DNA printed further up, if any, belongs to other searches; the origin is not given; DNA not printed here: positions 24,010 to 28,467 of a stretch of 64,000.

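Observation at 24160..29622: Low-GC island carrying a coupled AAA_14/DUF4143 ATPase and a 1385-aa NACHT-like NTPase with a C-terminal nuclease-like motif: candidate undescribed defense or sensing system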

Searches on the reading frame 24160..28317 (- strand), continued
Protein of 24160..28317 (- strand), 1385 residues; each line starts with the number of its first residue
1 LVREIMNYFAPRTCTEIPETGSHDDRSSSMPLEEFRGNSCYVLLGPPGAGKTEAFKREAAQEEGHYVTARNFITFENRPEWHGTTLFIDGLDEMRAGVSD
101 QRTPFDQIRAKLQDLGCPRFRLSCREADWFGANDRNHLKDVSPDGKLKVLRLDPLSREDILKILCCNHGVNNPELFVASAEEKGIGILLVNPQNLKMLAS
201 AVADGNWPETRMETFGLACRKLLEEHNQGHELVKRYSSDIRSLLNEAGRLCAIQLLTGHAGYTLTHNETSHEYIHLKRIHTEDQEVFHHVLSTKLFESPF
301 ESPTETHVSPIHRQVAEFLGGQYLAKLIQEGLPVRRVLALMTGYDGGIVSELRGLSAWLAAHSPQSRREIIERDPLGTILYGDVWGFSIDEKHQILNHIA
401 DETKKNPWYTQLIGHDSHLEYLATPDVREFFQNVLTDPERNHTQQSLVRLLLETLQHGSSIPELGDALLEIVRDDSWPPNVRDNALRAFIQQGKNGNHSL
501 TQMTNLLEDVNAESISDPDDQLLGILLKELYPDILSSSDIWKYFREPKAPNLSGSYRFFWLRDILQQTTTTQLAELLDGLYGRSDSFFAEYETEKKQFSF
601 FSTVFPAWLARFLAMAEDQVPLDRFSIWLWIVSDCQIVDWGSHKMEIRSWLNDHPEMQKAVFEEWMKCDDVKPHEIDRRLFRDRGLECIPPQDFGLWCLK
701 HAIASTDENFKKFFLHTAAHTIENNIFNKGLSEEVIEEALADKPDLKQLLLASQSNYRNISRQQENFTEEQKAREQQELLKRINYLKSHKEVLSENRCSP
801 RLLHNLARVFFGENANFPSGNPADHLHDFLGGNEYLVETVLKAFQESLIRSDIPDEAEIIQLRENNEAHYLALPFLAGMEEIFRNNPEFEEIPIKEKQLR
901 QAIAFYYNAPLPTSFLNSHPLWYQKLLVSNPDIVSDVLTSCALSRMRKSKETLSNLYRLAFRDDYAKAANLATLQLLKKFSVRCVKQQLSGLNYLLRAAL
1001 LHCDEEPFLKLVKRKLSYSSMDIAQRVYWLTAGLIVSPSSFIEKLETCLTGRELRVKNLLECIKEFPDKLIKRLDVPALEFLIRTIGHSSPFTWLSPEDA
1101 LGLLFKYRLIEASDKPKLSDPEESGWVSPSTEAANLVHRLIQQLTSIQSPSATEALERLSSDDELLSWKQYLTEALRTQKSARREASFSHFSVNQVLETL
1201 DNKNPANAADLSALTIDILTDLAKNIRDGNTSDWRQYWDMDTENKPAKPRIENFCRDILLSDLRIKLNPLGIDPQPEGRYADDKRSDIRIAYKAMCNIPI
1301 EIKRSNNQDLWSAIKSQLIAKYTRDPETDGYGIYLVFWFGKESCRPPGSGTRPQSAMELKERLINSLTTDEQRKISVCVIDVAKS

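Call 39: get_annotated_region(hit=H1, flank=6000)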
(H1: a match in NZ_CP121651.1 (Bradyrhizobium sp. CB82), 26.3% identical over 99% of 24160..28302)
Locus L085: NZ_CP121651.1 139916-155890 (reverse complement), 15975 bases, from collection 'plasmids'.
description: Bradyrhizobium sp. CB82 plasmid pCB82_1, complete sequence
organism: Bradyrhizobium sp. CB82 (NCBI taxid 3039159)
taxonomy: Bacteria; Pseudomonadota; Alphaproteobacteria; Hyphomicrobiales; Nitrobacteraceae; Bradyrhizobium; Bradyrhizobium sp. CB82
host: -; source: Stylosanthes guianensis,cell culture; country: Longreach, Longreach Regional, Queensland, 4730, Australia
typing (MOB-suite, as given by PLSDB): conjugative; replicon rep_cluster_506; relaxase MOBP; mating-pair formation MPF_T
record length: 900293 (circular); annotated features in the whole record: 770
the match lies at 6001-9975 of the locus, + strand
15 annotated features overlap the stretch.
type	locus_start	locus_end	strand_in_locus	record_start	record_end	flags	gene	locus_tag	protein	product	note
CDS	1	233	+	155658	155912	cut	-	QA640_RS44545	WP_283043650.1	nuclear transport factor 2 family protein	-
CDS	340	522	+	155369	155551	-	-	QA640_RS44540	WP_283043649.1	hypothetical protein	-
CDS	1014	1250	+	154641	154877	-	-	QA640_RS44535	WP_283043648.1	hypothetical protein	-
CDS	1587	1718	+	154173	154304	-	-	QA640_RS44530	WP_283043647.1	hypothetical protein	-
CDS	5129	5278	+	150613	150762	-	-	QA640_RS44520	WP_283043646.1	hypothetical protein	-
CDS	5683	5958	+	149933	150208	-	-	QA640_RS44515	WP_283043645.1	DUF6680 family protein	-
CDS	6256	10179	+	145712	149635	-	-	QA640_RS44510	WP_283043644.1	hypothetical protein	-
CDS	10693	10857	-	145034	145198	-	-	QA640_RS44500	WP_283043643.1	hypothetical protein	-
CDS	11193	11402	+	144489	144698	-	-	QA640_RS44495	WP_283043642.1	hypothetical protein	-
CDS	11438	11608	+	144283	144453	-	-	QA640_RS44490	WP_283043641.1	hypothetical protein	-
CDS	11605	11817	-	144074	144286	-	-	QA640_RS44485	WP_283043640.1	hypothetical protein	-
CDS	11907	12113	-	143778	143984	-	-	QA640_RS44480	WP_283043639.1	hypothetical protein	-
CDS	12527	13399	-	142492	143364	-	-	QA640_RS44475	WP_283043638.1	ABC transporter substrate-binding protein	-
CDS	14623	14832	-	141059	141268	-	-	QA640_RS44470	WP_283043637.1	hypothetical protein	-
CDS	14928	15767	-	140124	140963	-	-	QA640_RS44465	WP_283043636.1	methyltransferase domain-containing protein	-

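Call 40: search_protein_families(library=ncbifam, proteins=[L083:5893-9927:+, L084:6010-10041:+, L085:6256-10179:+, P0005, P0026, P0055, P0119], max_evalue=0.00001)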
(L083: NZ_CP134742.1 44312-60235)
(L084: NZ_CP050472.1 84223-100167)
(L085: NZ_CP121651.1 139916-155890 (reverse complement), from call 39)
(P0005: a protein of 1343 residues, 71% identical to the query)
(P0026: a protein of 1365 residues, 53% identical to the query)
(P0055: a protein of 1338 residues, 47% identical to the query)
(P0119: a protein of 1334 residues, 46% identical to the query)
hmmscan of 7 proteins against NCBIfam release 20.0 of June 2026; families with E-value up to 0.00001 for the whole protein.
L083:5893-9927:+ (1344 aa): 2 families
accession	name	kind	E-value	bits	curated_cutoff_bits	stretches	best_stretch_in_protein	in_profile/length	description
NF058535.1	antiphage_EruA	equivalog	1.3e-232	775.6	1000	1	24-1344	15-1318/1318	NACHT domain-containing antiphage protein EruA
NF058534.1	antiphage_HyoA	equivalog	3.3e-24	84.6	1200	1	136-647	197-722/1430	NACHT domain-containing antiphage protein HyoA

L084:6010-10041:+ (1343 aa): 2 families
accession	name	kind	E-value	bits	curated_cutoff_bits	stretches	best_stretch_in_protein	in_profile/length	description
NF058535.1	antiphage_EruA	equivalog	5e-233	777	1000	1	21-1332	19-1318/1318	NACHT domain-containing antiphage protein EruA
NF058534.1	antiphage_HyoA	equivalog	9.6e-38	129.5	1200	1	135-1288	201-1380/1430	NACHT domain-containing antiphage protein HyoA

L085:6256-10179:+ (1307 aa): 2 families
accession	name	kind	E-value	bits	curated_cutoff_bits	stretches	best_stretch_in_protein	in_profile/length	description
NF058535.1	antiphage_EruA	equivalog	0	1034.8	1000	1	2-1240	93-1318/1318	NACHT domain-containing antiphage protein EruA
NF058534.1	antiphage_HyoA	equivalog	1e-33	116.1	1200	1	41-918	200-1099/1430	NACHT domain-containing antiphage protein HyoA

P0005 (1343 aa): 2 families
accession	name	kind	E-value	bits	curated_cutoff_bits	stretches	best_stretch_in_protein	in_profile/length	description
NF058535.1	antiphage_EruA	equivalog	4.4e-269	896.4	1000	1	26-1340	17-1317/1318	NACHT domain-containing antiphage protein EruA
NF058534.1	antiphage_HyoA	equivalog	2.7e-58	197.6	1200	2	131-770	190-830/1430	NACHT domain-containing antiphage protein HyoA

P0026 (1365 aa): 2 families
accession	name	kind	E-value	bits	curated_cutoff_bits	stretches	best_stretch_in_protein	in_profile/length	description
NF058535.1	antiphage_EruA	equivalog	2.2e-272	907.4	1000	1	25-1362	15-1317/1318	NACHT domain-containing antiphage protein EruA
NF058534.1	antiphage_HyoA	equivalog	1.6e-56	191.8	1200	2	129-794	188-854/1430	NACHT domain-containing antiphage protein HyoA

P0055 (1338 aa): 2 families
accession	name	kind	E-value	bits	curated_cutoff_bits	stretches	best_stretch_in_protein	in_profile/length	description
NF058535.1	antiphage_EruA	equivalog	6.7e-282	938.9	1000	1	25-1335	14-1318/1318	NACHT domain-containing antiphage protein EruA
NF058534.1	antiphage_HyoA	equivalog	1.5e-58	198.5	1200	2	139-1041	197-1114/1430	NACHT domain-containing antiphage protein HyoA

P0119 (1334 aa): 2 families
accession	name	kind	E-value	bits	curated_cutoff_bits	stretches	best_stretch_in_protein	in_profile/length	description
NF058535.1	antiphage_EruA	equivalog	2.5e-269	897.3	1000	1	25-1331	15-1318/1318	NACHT domain-containing antiphage protein EruA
NF058534.1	antiphage_HyoA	equivalog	5.8e-52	176.6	1200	2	131-1032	189-1112/1430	NACHT domain-containing antiphage protein HyoA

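Call 74: get_annotated_region(hit=H3, flank=5000)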
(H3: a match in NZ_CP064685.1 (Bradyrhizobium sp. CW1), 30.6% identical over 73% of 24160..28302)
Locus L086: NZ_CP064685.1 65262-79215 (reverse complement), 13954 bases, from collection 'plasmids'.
description: Bradyrhizobium sp. CW1 plasmid pCW1_1, complete sequence
organism: Bradyrhizobium sp. CW1 (NCBI taxid 2782686)
taxonomy: Bacteria; Pseudomonadota; Alphaproteobacteria; Hyphomicrobiales; Nitrobacteraceae; Bradyrhizobium; Bradyrhizobium sp. CW1
host: -; source: Acmispon strigosus,cell culture,bulk soil; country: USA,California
typing (MOB-suite, as given by PLSDB): mobilizable; relaxase MOBP
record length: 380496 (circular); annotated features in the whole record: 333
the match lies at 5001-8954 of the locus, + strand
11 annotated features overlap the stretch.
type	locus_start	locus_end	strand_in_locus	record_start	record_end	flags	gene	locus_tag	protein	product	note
CDS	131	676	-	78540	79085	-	-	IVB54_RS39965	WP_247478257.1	hypothetical protein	-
CDS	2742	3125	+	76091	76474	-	mobC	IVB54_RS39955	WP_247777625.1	plasmid mobilization relaxosome protein MobC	-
CDS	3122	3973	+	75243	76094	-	-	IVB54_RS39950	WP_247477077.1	relaxase/mobilization nuclease domain-containing protein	-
CDS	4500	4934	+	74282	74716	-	-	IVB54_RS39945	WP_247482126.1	hypothetical protein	-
CDS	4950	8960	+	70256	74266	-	-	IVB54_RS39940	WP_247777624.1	hypothetical protein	-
CDS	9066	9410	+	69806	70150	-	-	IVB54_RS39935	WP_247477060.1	hypothetical protein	-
CDS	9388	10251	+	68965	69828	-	-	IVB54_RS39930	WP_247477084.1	SIR2 family protein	-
CDS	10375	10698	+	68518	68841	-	-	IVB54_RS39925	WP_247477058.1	hypothetical protein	-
CDS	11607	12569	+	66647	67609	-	-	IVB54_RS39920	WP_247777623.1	hypothetical protein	-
CDS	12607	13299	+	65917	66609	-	-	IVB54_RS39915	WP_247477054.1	TauD/TfdA family dioxygenase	-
CDS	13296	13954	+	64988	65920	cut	-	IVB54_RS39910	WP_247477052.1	hypothetical protein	-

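Call 75: get_annotated_region(hit=H4, flank=5000)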
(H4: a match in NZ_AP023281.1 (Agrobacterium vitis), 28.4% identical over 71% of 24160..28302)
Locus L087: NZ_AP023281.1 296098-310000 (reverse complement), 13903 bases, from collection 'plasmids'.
description: Agrobacterium vitis strain VAT03-9 plasmid pRvVAT039a, complete sequence
organism: Agrobacterium vitis (NCBI taxid 373)
taxonomy: Bacteria; Pseudomonadota; Alphaproteobacteria; Hyphomicrobiales; Rhizobiaceae; Agrobacterium; Agrobacterium vitis
host: -; source: Vitis vinifera,grapevine; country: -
typing (MOB-suite, as given by PLSDB): non-mobilizable; replicon rep_cluster_287
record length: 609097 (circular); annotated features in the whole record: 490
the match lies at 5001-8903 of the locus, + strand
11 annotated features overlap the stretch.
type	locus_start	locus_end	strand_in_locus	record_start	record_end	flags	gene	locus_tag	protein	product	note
CDS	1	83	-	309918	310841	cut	-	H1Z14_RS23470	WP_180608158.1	DUF4238 domain-containing protein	-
CDS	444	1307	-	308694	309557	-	-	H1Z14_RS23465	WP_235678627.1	TIR domain-containing protein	-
CDS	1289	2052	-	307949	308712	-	-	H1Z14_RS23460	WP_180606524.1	IS5-like element IS869 family transposase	GO:0006313 - DNA transposition [Evidence IEA]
CDS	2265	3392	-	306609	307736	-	-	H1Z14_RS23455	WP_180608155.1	TIR domain-containing protein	-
CDS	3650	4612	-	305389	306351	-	-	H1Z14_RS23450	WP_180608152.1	DUF4238 domain-containing protein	-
CDS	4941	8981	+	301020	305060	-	-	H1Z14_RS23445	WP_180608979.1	hypothetical protein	-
CDS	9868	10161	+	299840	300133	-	-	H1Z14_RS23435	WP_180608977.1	type II toxin-antitoxin system prevent-host-death family antitoxin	GO:0008219 - cell death [Evidence IEA]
CDS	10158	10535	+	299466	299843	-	-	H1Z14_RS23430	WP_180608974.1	type II toxin-antitoxin system VapC family toxin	-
CDS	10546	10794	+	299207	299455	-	-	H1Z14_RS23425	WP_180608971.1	type II toxin-antitoxin system prevent-host-death family antitoxin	GO:0008219 - cell death [Evidence IEA]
CDS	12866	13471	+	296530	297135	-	-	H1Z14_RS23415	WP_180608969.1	hypothetical protein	-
CDS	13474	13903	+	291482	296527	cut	-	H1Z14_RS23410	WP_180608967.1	calcium-binding protein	-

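Call 76: get_annotated_region(hit=H8, flank=5000)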
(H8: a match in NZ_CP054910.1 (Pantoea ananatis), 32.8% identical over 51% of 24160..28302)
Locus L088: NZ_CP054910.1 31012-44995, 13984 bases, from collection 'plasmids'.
description: Pantoea ananatis strain FDAARGOS_680 plasmid unnamed2, complete sequence
organism: Pantoea ananatis (NCBI taxid 553)
taxonomy: Bacteria; Pseudomonadota; Gammaproteobacteria; Enterobacterales; Erwiniaceae; Pantoea; Pantoea ananatis
host: -; source: -; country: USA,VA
typing (MOB-suite, as given by PLSDB): conjugative; relaxase MOBF; mating-pair formation MPF_F
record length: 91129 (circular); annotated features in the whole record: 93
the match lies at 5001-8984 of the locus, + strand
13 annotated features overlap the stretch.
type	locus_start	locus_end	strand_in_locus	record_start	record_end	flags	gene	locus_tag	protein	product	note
CDS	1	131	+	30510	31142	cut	-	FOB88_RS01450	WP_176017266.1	hypothetical protein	-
CDS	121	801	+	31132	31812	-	-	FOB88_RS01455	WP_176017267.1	hypothetical protein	-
CDS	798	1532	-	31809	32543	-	-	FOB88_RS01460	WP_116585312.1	tyrosine-type recombinase/integrase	GO:0015074 - DNA integration [Evidence IEA]; GO:0006310 - DNA recombination [Evidence IEA]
CDS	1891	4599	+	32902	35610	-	-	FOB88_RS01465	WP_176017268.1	TrlF family AAA-like ATPase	-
CDS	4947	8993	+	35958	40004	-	-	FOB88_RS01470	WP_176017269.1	hypothetical protein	-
CDS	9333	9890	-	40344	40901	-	-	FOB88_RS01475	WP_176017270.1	DNA-binding protein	-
CDS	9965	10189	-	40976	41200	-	-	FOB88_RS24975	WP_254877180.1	hypothetical protein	-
CDS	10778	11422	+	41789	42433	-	-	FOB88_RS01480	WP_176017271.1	ParA family protein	-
CDS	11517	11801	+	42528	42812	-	-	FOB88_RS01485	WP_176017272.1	molecular chaperone GroEL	-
CDS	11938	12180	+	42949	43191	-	-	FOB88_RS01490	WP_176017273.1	hypothetical protein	-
CDS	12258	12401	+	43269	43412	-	-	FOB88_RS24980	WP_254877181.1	hypothetical protein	-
CDS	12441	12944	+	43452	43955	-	-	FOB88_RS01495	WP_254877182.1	hypothetical protein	-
CDS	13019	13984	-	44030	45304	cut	umuC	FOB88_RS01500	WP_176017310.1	translesion error-prone DNA polymerase V subunit UmuC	GO:0006281 - DNA repair [Evidence IEA]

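Call 77: get_annotated_region(hit=H15, flank=5000)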
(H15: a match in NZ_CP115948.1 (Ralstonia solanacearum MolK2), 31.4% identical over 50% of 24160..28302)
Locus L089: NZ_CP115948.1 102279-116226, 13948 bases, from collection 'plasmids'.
description: Ralstonia solanacearum MolK2 plasmid pm01, complete sequence
organism: Ralstonia solanacearum MolK2 (NCBI taxid 564065)
taxonomy: Bacteria; Pseudomonadota; Betaproteobacteria; Burkholderiales; Burkholderiaceae; Ralstonia; Ralstonia solanacearum; Ralstonia solanacearum MolK2
host: -; source: Musa sp.; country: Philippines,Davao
typing (MOB-suite, as given by PLSDB): non-mobilizable; replicon rep_cluster_371; mating-pair formation MPF_F
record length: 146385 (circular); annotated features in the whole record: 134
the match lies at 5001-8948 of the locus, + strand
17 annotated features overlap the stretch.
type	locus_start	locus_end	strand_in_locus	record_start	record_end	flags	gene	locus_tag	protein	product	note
CDS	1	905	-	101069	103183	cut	-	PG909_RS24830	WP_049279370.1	phage integrase family protein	-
CDS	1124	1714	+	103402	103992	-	-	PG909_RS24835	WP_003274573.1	hypothetical protein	-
CDS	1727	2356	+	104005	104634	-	-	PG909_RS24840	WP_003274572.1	hypothetical protein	-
CDS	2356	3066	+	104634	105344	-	-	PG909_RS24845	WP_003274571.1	RES family NAD+ phosphorylase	-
CDS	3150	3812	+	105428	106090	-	-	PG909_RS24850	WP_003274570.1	competence protein CoiA family protein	-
CDS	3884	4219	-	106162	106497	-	-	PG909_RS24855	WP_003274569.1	hypothetical protein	-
CDS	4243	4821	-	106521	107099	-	-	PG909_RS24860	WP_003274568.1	hypothetical protein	-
CDS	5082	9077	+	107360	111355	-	-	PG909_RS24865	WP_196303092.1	hypothetical protein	-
CDS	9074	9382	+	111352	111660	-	-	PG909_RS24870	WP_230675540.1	hypothetical protein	-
CDS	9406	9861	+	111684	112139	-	-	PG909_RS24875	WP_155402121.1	hypothetical protein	-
CDS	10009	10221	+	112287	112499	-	-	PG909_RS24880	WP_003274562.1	hypothetical protein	-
CDS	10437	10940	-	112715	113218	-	-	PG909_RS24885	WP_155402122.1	hypothetical protein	-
CDS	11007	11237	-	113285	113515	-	-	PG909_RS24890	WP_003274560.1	hypothetical protein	-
CDS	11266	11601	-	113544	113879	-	-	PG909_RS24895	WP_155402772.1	hypothetical protein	-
CDS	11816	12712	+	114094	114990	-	-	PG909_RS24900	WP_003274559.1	hypothetical protein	-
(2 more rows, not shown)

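Call 78: get_annotated_region(hit=H18, flank=5000)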
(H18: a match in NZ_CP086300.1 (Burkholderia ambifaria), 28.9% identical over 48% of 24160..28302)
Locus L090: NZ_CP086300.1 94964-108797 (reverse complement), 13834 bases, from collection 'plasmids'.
description: Burkholderia ambifaria strain B21-006 plasmid unnamed, complete sequence
organism: Burkholderia ambifaria (NCBI taxid 152480)
taxonomy: Bacteria; Pseudomonadota; Betaproteobacteria; Burkholderiales; Burkholderiaceae; Burkholderia; Burkholderia ambifaria
host: -; source: cell culture,agricultural soil; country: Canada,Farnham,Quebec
typing (MOB-suite, as given by PLSDB): conjugative; replicon rep_cluster_526; relaxase MOBH; mating-pair formation MPF_T
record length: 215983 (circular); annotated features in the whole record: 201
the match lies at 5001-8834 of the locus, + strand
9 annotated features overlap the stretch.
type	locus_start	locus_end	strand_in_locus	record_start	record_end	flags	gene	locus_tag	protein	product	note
CDS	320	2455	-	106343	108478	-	-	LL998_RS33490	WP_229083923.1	phage integrase family protein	-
CDS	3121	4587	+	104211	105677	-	-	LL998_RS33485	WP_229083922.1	ATP-binding protein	-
CDS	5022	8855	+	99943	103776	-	-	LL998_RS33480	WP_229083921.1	hypothetical protein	-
CDS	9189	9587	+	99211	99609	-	-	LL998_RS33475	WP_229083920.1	hypothetical protein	-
CDS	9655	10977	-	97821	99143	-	-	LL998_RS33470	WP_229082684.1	IS4 family transposase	-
CDS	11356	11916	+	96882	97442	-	-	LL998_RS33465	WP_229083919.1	hypothetical protein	-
CDS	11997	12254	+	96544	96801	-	-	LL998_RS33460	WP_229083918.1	hypothetical protein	-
CDS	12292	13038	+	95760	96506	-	-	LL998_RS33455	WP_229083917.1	hypothetical protein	-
CDS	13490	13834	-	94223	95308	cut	-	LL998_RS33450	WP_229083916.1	ATP-binding protein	-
